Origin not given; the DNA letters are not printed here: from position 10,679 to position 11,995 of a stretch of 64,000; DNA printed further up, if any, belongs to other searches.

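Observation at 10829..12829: Tightly coupled ADP-ribosylglycohydrolase / HAD phosphatase / PNPOx-like operon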

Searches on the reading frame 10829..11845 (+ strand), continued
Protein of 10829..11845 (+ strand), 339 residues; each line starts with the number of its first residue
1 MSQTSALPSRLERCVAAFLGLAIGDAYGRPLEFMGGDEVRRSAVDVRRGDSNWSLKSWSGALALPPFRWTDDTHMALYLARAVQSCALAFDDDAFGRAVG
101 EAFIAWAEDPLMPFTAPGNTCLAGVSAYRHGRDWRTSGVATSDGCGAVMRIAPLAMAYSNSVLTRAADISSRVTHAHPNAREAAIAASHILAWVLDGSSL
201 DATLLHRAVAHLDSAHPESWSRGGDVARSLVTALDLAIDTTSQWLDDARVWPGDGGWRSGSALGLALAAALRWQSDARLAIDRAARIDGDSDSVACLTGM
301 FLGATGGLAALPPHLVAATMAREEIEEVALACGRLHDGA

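Call 25: find_encoding_contigs(protein=P0128, flank=7000, max_places=2)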
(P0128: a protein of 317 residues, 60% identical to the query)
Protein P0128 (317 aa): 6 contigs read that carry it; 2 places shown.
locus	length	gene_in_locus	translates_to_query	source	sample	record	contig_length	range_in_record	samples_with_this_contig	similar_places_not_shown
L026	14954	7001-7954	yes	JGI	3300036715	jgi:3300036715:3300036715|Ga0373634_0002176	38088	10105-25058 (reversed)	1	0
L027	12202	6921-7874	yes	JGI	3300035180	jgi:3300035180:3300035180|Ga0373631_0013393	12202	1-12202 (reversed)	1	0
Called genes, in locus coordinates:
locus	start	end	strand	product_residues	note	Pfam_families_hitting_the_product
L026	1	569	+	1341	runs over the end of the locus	PF00580:UvrD-helicase, PF13086:AAA_11 (faint), PF13245:AAA_19, PF13604:AAA_30 (faint), PF12705:PDDEXK_1 (faint), PF13361:UvrD_C, PF13538:UvrD_C_2 (faint)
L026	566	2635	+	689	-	PF21185:RecD_N (weak), PF00580:UvrD-helicase, PF13086:AAA_11 (faint), PF13604:AAA_30, PF13245:AAA_19, PF13401:AAA_22 (weak), PF01443:Viral_helicase1 (weak), PF13538:UvrD_C_2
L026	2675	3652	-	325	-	PF01073:3Beta_HSD, PF01370:Epimerase, PF02719:Polysacc_synt_2 (weak), PF04321:RmlD_sub_bind, PF05368:NmrA, PF07993:NAD_binding_4, PF13460:NAD_binding_10, PF16363:GDP_Man_Dehyd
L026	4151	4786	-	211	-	-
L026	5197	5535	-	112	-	-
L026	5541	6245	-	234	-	-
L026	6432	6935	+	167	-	-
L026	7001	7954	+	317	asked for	PF03747:ADP_ribosyl_GH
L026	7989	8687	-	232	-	PF12773:DZR (faint), PF13453:Zn_ribbon_TFIIB (weak)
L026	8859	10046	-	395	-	PF01139:RtcB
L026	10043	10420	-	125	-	PF02033:RBFA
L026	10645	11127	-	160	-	PF07045:DUF1330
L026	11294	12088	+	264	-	PF00149:Metallophos, PF12850:Metallophos_2 (weak)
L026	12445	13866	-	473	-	PF00704:Glyco_hydro_18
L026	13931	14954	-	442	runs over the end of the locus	PF23981:DUF7305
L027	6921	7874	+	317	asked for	PF03747:ADP_ribosyl_GH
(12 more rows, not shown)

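Call 26: find_encoding_contigs(protein=P0122, flank=7000, max_places=2)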
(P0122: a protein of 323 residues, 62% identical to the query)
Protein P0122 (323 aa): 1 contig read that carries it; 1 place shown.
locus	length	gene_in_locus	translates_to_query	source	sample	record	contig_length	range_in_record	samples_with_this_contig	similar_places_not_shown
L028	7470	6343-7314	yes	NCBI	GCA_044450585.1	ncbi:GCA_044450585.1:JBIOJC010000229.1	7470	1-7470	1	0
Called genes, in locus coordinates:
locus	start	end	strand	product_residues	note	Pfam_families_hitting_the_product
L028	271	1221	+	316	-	-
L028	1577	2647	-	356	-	PF02195:ParB_N (weak)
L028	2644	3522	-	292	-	PF02195:ParB_N, PF07506:RepB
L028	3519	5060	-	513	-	PF00239:Resolvase, PF07508:Recombinase, PF18780:HNH_repeat (faint)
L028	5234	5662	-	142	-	-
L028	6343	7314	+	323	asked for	PF03747:ADP_ribosyl_GH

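Call 28: find_related_loci(query=A1, collection=metagenome_contigs, flank=5000)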
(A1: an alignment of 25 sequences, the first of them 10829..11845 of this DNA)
Query A1 (339 aa) in metagenome_contigs; peptide patterns used: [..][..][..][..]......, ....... (x = any residue, [..] = any of these).
600 stretches matched a pattern (row limit reached: there are more); 228 encode a relative of the query (tblastn E <= 1e-3); the best 80 are kept; 80 distinct loci.
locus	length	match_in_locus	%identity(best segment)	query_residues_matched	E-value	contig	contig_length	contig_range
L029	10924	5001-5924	50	3-329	3e-93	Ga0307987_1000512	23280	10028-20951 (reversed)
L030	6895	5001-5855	55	13-317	4e-92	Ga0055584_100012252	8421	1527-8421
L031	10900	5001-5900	54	11-329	3e-89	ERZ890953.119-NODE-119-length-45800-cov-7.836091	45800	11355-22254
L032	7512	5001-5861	53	12-312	1e-87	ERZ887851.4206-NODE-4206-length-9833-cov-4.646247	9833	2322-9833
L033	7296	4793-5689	53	12-326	1e-86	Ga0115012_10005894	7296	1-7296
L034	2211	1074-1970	55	12-329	5e-88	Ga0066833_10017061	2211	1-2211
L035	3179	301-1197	55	12-329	7e-86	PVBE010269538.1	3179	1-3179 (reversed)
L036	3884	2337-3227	50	12-329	5e-84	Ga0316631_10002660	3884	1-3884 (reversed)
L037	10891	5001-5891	56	12-331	2e-83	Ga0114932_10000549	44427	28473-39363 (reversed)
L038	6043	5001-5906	51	13-331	5e-83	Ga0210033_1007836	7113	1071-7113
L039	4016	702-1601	50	12-335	9e-83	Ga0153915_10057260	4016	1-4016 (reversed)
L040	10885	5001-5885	49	16-326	5e-81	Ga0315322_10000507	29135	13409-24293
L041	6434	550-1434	49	16-326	5e-81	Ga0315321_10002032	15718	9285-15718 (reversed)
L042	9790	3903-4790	54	12-331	2e-80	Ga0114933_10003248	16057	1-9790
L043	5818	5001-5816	51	12-304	9e-79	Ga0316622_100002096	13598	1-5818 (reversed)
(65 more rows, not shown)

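Call 39: search_protein_families(library=padloc, proteins=[window:10829-11845:+, P0132, P0138], max_evalue=0.01)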
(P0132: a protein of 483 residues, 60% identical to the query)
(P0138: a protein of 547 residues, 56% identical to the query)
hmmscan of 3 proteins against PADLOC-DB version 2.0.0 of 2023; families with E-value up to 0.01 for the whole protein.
window:10829-11845:+ (339 aa): 0 families

P0132 (483 aa): 0 families

P0138 (547 aa): 0 families

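Call 55: search_protein_families(library=pfam, alignment_id=A3, max_evalue=0.0001)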
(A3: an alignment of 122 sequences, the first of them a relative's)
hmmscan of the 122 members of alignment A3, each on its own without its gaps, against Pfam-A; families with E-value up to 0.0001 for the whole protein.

A. member 1, L025:3280-5064:+ (595 aa): 6 families
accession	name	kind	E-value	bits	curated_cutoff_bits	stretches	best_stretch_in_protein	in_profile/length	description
PF08378.17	NERD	-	7.2e-12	46.2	22.1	1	62-161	5-105/111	Nuclease-related domain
PF13604.12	AAA_30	-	8.5e-11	42.4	27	1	252-391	1-111/191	AAA domain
PF13245.12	AAA_19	-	2.3e-09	37.9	25.1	1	257-405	2-128/134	AAA domain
PF13191.12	AAA_16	-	5.6e-08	33.9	32.6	1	246-405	5-142/167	AAA ATPase domain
PF09848.15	SLFN-g3_helicase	-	4.9e-06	26.5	24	1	270-383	4-94/354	Schlafen group 3, DNA/RNA helicase domain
PF00270.35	DEAD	-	5.3e-05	23.5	26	0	256-383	3-132/167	DEAD/DEAH box helicase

B. families by the number of members that match (of 122 scanned): 104 families (the first 25 are shown)
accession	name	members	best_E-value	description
PF13604.12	AAA_30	3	8.5e-11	AAA domain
PF13245.12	AAA_19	3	2.3e-09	AAA domain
PF13538.12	UvrD_C_2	3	7.4e-08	UvrD-like helicase C-terminal domain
PF04055.27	Radical_SAM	2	6.7e-30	Radical SAM superfamily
PF00072.30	Response_reg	2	2.5e-25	Response regulator receiver domain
PF00248.27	Aldo_ket_red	2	8.6e-12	Aldo/keto reductase family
PF13649.12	Methyltransf_25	2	4.7e-09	Methyltransferase domain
PF10110.14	GPDPase_memb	2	1.4e-07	Membrane domain of glycerophosphoryl diester phosphodiesterase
PF20720.3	nSTAND3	2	6.3e-06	Novel STAND NTPase 3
PF02562.22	PhoH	2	2e-05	PhoH-like protein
PF25199.1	nSTAND_NTPase5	2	3.8e-05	Novel STAND NTPase 5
PF06745.19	ATPase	2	4.9e-05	KaiC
PF00580.27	UvrD-helicase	2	6.5e-05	UvrD/REP helicase N-terminal domain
PF00120.29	Gln-synt_C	1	3.1e-135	Glutamine synthetase, catalytic domain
PF00749.27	tRNA-synt_1c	1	1.8e-94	tRNA synthetases class I (E and Q), catalytic domain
PF03747.19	ADP_ribosyl_GH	1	6.9e-54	ADP-ribosylglycohydrolase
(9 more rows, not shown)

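Call 56: predict_structure(alignment_id=A1)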
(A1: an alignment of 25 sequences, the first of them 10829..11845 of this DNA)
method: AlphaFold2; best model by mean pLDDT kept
length: 339 residues; sequences in the alignment: 25
mean_pLDDT: 93.2   pTM: 0.93
mean pLDDT of the five models: 93.2, 92.2, 91.2, 90.8, 89.0
residues with pLDDT >= 90: 283; 70-90: 36; 50-70: 20; < 50: 0
segments of 3 or more residues with pLDDT < 50: none
pLDDT, mean of each block of 10 residues (from residue 1): 82 98 97 93 85 56 76 97 92 98 96 84 98 98 92 98 97 97 98 98 98 89 95 97 95 95 98 98 96 98 98 94 96 91
secondary structure, 60 per line:
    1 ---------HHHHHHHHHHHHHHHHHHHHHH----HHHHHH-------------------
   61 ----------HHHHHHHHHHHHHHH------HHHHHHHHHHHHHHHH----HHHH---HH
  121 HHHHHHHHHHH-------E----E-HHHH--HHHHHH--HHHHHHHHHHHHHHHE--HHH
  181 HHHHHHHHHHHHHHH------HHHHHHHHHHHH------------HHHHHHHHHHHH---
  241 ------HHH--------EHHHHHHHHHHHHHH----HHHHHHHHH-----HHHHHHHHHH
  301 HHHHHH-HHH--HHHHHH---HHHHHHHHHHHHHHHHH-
elements in order: H10-31 H36-41 H71-85 H92-107 H112-115 H119-131 H146-149 H152-157 H160-174 H178-195 H202-213 H226-237 H259-272 H277-285 H291-306 H313-318 H322-338

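Call 60: fold_search(model_id=the predicted structure, library=pdb)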
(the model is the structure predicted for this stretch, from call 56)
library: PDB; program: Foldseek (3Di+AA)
matches with E <= 10: 317; with E <= 0.001: 66
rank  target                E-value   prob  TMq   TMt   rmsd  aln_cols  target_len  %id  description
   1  2cwc                  3.9e-14  1.00  0.70  0.82   4.6       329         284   26  Crystal structure of ADP-ribosylglycohydrolase-related protein from Thermus thermophilus HB8 (released 2005-12-18)
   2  2yzv                  9.7e-14  1.00  0.72  0.85   4.5       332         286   26  ADP-ribosylglycohydrolase-related protein complex (released 2007-11-06)
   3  2yzw                  1.1e-13  1.00  0.72  0.85   4.5       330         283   27  ADP-ribosylglycohydrolase-related protein complex (released 2007-11-06)
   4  6dre_A                1.6e-13  1.00  0.72  0.67   6.5       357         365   24  ADP-ribosyltransferase toxin/immunity pair (released 2018-10-31)
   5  6drh_E                1.0e-12  1.00  0.73  0.68   6.5       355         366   24  ADP-ribosyltransferase toxin/immunity pair (released 2018-10-31)
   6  2woe_A                1.3e-12  1.00  0.71  0.82   4.6       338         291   22  Crystal Structure of the D97N variant of dinitrogenase reductase- activating glycohydrolase (DRAG) from Rhodospirillum (released 2009-08-18)
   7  2woc_A                1.6e-12  1.00  0.72  0.84   4.2       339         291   22  Crystal Structure of the dinitrogenase reductase-activating glycohydrolase (DRAG) from Rhodospirillum rubrum (released 2009-08-11)
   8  7aqm_A                2.1e-12  1.00  0.76  0.78   4.2       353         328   19  ADP-ribosylserine hydrolase ARH3 of Latimeria chalumnae in complex with alpha-1''-O-methyl-ADP-ribose (meADPr) (released 2021-06-16)
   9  6g1p_B                2.3e-12  1.00  0.72  0.74   6.2       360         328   19  Apo form of ADP-ribosylserine hydrolase ARH3 of Latimeria chalumnae (released 2018-11-28)
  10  1t5j                  3.2e-12  1.00  0.75  0.84   4.4       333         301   22  Crystal structure of ribosylglycohydrolase MJ1187 from Methanococcus jannaschii (released 2004-05-11)
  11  6hgz_A                4.2e-12  1.00  0.73  0.76   5.7       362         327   19  ADP-ribosylserine hydrolase ARH3 of Latimeria chalumnae in complex with ADP-ribose (released 2018-11-28)
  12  6hh4_A                4.9e-12  1.00  0.73  0.76   4.5       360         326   20  ADP-ribosylserine hydrolase ARH3 of Latimeria chalumnae in complex with ADP-ribosyl-L-arginine (released 2018-11-28)
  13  6g2a                  5.1e-12  1.00  0.75  0.71   6.5       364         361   24  Human [protein ADP-ribosylargenine] hydrolase ARH1 in complex with ADP-HPM (released 2018-11-28)
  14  6hh3_B                5.1e-12  1.00  0.74  0.76   4.5       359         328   20  ADP-ribosylserine hydrolase ARH3 of Latimeria chalumnae in complex with ADP-HPD (released 2018-11-28)
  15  6g28                  5.1e-12  1.00  0.75  0.71   6.5       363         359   24  Human [protein ADP-ribosylargenine] hydrolase ARH1 in complex with ADP-ribose (released 2018-11-28)
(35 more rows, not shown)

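Call 72: find_encoding_contigs(protein=P0123, flank=5000, max_places=2)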
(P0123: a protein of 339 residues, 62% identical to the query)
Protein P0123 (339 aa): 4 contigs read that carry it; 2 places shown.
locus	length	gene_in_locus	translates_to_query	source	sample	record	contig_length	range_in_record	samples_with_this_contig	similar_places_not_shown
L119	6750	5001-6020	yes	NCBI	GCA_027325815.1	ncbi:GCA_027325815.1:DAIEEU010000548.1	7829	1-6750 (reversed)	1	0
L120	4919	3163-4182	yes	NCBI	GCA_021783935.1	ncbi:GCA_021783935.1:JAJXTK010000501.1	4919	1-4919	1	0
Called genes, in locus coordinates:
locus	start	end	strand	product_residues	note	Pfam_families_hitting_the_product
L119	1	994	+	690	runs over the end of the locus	?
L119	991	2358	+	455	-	PF10923:BrxC_BrxD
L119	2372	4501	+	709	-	PF00270:DEAD, PF04851:ResIII (weak), PF00271:Helicase_C, PF22590:Cas3-like_C_2, PF19306:WHD_Lhr (faint)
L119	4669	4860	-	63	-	-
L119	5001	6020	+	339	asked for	PF03747:ADP_ribosyl_GH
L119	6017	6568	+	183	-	PF05706:CDKN3 (weak), PF22784:PTP-SAK, PF22785:Tc-R-P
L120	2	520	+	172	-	?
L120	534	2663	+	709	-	PF00270:DEAD, PF04851:ResIII (weak), PF00271:Helicase_C, PF22590:Cas3-like_C_2, PF19306:WHD_Lhr (faint)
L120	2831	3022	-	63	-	-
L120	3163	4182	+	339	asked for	PF03747:ADP_ribosyl_GH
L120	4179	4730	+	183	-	PF05706:CDKN3 (weak), PF22784:PTP-SAK, PF22785:Tc-R-P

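Call 73: find_encoding_contigs(protein=P0129, flank=5000, max_places=2)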
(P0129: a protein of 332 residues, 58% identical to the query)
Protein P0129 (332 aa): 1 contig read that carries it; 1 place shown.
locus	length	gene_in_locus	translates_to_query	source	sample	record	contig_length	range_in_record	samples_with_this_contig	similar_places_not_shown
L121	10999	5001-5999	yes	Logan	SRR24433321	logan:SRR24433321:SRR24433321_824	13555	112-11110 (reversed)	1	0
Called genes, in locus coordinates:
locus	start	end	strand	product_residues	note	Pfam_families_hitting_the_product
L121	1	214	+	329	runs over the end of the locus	PF25583:WCX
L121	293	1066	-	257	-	-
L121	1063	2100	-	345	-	PF20530:DUF6745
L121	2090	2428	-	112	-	-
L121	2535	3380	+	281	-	PF03372:Exo_endo_phos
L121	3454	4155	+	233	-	-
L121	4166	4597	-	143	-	-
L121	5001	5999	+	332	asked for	PF03747:ADP_ribosyl_GH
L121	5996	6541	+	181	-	PF05706:CDKN3 (weak), PF22784:PTP-SAK, PF22785:Tc-R-P, PF00782:DSPc (weak)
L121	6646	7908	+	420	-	PF13289:SIR2_2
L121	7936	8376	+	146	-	-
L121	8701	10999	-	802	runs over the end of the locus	?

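Call 75: search_protein_families(library=phrogs, proteins=[window:10829-11845:+], max_evalue=0.001)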
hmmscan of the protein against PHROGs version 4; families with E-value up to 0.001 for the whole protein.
window:10829-11845:+ (339 aa): 2 families
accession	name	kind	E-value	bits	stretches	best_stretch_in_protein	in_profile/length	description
phrog_22100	-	unknown function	1.9e-35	123.7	1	15-307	4-275/306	-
phrog_6572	-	other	2.6e-29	103.4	1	11-329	5-301/325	ADP-ribosylglycohydrolase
